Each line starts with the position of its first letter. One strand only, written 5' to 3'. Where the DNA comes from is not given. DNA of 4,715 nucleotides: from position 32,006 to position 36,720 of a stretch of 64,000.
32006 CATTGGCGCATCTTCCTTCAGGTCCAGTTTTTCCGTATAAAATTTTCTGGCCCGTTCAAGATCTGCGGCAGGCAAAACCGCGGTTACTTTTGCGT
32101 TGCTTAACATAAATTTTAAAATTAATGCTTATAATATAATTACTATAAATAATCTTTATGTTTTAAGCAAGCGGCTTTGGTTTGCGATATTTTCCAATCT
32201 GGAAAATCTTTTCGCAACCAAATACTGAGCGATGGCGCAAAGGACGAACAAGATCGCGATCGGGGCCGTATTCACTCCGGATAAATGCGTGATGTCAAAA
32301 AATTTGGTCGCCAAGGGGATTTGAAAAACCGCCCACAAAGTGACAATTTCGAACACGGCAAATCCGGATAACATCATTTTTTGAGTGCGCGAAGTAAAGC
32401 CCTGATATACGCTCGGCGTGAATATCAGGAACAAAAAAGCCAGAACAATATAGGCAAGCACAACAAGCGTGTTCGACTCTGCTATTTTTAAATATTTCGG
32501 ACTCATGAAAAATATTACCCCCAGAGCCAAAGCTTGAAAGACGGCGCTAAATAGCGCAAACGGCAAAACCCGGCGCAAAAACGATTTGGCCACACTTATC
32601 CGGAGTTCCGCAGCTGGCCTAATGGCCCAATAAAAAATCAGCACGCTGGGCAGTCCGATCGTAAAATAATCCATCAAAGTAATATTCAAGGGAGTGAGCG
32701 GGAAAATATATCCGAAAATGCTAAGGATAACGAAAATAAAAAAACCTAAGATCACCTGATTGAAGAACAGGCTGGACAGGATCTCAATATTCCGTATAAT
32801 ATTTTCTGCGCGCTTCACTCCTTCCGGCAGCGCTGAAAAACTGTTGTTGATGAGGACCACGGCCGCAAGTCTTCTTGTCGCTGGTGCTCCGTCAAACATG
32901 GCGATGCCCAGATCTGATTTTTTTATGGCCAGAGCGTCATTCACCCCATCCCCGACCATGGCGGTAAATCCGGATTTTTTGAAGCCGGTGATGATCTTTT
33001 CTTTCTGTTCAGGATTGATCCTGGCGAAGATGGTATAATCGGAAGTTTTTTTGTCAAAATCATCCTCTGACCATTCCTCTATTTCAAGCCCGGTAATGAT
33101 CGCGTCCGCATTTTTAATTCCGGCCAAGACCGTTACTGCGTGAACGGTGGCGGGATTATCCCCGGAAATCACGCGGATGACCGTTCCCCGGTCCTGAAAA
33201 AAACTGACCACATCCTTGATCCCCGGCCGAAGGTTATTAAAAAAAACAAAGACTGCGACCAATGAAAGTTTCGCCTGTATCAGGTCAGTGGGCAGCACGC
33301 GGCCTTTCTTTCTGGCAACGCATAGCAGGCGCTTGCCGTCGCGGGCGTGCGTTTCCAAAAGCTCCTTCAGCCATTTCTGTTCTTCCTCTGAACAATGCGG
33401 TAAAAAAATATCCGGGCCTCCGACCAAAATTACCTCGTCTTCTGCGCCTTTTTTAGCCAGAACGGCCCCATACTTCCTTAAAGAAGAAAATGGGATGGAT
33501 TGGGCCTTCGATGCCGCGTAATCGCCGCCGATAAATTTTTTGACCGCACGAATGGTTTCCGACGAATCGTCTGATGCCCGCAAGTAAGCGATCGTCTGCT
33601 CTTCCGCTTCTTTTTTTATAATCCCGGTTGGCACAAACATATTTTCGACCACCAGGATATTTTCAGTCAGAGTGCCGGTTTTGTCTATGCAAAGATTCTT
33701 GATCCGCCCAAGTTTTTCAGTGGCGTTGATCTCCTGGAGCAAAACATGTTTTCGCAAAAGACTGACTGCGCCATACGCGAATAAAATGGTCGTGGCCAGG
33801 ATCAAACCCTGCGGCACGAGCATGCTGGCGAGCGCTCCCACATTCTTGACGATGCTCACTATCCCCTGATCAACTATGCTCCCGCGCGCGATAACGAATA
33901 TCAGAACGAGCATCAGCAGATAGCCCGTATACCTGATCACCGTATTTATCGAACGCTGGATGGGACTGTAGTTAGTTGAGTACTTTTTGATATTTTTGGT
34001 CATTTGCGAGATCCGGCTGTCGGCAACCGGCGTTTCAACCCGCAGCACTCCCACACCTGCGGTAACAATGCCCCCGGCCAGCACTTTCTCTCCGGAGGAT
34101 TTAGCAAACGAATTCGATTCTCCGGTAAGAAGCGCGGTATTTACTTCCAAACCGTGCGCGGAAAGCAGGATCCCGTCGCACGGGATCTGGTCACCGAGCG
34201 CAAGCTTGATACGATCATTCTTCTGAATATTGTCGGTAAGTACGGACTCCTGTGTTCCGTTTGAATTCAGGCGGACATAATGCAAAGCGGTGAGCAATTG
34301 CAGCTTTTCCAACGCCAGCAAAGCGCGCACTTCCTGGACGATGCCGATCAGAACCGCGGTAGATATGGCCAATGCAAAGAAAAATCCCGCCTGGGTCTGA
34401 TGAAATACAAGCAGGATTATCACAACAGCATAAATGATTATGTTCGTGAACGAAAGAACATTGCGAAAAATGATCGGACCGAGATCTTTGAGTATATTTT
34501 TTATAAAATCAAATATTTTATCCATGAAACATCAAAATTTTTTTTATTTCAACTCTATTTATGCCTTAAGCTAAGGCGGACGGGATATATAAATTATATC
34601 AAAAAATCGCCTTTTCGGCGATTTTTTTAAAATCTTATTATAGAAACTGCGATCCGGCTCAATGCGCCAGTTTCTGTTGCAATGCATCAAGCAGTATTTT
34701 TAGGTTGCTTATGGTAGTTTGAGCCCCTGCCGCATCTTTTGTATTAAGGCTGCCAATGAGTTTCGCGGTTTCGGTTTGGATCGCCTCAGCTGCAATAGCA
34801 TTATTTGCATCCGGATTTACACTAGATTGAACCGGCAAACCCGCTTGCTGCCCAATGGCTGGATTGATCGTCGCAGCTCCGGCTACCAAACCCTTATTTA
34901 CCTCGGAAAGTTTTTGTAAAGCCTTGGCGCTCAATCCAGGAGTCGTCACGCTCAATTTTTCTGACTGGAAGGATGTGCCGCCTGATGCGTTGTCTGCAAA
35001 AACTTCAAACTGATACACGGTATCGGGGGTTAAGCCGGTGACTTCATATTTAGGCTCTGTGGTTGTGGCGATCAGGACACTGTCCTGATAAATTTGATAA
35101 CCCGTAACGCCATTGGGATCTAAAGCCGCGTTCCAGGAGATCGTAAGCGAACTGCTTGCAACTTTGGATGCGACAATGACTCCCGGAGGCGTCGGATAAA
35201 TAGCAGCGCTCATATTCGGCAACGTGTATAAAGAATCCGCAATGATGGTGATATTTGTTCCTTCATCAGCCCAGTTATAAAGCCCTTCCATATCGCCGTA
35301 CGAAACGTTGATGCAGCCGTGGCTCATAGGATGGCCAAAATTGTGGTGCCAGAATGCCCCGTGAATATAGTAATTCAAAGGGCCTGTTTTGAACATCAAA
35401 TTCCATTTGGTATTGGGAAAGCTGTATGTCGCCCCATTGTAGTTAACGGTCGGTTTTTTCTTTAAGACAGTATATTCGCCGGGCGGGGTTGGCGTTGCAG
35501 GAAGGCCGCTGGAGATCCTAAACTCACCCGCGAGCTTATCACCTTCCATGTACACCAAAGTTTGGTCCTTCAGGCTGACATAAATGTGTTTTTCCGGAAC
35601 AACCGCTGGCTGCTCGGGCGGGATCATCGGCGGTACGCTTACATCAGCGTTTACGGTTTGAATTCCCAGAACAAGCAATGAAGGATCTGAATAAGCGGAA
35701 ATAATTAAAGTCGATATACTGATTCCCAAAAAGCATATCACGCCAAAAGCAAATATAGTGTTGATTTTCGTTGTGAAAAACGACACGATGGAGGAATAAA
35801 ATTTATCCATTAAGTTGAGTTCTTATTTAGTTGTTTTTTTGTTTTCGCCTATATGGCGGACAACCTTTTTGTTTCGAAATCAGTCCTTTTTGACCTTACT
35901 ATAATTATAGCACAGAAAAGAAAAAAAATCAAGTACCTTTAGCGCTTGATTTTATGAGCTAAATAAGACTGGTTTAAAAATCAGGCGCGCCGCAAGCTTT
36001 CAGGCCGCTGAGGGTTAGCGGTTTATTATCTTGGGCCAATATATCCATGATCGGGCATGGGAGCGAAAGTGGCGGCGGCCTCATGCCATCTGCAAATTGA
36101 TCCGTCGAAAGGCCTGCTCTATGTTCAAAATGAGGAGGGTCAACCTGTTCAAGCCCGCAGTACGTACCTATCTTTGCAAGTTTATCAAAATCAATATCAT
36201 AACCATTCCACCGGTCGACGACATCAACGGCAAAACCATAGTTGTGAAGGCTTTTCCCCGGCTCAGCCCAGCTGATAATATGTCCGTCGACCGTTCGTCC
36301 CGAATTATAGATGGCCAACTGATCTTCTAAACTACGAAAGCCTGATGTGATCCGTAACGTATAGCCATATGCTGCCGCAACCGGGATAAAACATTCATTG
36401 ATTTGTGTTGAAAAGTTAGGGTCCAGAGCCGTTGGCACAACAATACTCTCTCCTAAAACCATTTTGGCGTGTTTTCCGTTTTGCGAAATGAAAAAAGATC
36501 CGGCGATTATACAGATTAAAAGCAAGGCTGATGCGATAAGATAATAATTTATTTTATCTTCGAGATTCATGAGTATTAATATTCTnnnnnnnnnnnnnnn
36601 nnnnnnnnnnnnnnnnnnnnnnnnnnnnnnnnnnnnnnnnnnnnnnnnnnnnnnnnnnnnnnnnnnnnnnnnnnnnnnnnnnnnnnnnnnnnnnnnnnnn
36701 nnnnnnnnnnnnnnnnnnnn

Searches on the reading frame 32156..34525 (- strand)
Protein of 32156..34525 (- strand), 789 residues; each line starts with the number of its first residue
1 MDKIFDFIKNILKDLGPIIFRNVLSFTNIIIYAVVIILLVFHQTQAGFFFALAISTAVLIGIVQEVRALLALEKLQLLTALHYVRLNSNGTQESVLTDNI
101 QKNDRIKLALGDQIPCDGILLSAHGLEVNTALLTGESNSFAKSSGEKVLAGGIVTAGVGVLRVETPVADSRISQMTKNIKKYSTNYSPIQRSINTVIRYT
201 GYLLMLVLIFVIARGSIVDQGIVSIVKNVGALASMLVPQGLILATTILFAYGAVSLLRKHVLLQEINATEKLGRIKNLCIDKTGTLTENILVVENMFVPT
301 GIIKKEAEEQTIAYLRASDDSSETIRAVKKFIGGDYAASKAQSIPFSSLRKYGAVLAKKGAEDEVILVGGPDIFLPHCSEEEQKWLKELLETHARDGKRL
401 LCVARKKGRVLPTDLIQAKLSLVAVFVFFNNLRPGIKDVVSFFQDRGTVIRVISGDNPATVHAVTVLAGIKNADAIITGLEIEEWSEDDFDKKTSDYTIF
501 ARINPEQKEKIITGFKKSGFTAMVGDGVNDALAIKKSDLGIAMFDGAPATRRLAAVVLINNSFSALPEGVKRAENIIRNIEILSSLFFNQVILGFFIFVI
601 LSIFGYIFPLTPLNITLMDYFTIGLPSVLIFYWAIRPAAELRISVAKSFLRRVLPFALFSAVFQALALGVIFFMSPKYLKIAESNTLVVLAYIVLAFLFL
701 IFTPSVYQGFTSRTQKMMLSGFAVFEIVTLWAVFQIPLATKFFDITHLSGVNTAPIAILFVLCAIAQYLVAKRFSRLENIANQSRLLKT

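Call 87: search_protein_families(library=pfam, proteins=[window:32156-34525:-], max_evalue=0.0001)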
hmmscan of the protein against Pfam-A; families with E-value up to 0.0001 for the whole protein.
window:32156-34525:- (789 aa): 2 families
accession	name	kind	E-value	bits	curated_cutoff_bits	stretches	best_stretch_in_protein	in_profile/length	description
PF00122.25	E1-E2_ATPase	-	3.2e-31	108.7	28.1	1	84-259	7-181/181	E1-E2 ATPase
PF00702.32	Hydrolase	-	7.1e-15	56.3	26.4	1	275-537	1-190/191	haloacid dehalogenase-like hydrolase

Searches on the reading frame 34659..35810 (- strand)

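Call 87: search_protein_families(library=pfam, proteins=[window:34659-35810:-], max_evalue=0.0001)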
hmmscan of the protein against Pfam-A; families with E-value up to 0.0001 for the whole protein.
window:34659-35810:- (383 aa): 2 families
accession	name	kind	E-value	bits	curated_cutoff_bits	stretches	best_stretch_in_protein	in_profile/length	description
PF03734.19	YkuD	-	8.1e-20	72.3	23.4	1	74-189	2-146/146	L,D-transpeptidase catalytic domain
PF00041.27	fn3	-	4.9e-11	43.1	25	1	208-288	2-83/84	Fibronectin type III domain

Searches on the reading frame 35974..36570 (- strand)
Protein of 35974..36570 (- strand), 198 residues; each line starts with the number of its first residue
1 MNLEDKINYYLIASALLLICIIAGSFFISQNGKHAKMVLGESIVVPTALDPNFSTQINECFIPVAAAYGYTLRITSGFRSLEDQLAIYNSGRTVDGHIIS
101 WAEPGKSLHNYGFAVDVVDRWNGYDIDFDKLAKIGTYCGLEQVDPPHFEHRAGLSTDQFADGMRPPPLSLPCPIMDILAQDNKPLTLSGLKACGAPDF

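Call 65: search_protein_families(library=pfam, proteins=[window:35974-36570:-], max_evalue=0.001)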
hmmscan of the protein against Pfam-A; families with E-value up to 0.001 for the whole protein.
window:35974-36570:- (198 aa): 1 family
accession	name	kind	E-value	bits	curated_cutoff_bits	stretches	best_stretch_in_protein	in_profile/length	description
PF02557.22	VanY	-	6.6e-10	39.3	25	1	59-122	13-79/132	D-alanyl-D-alanine carboxypeptidase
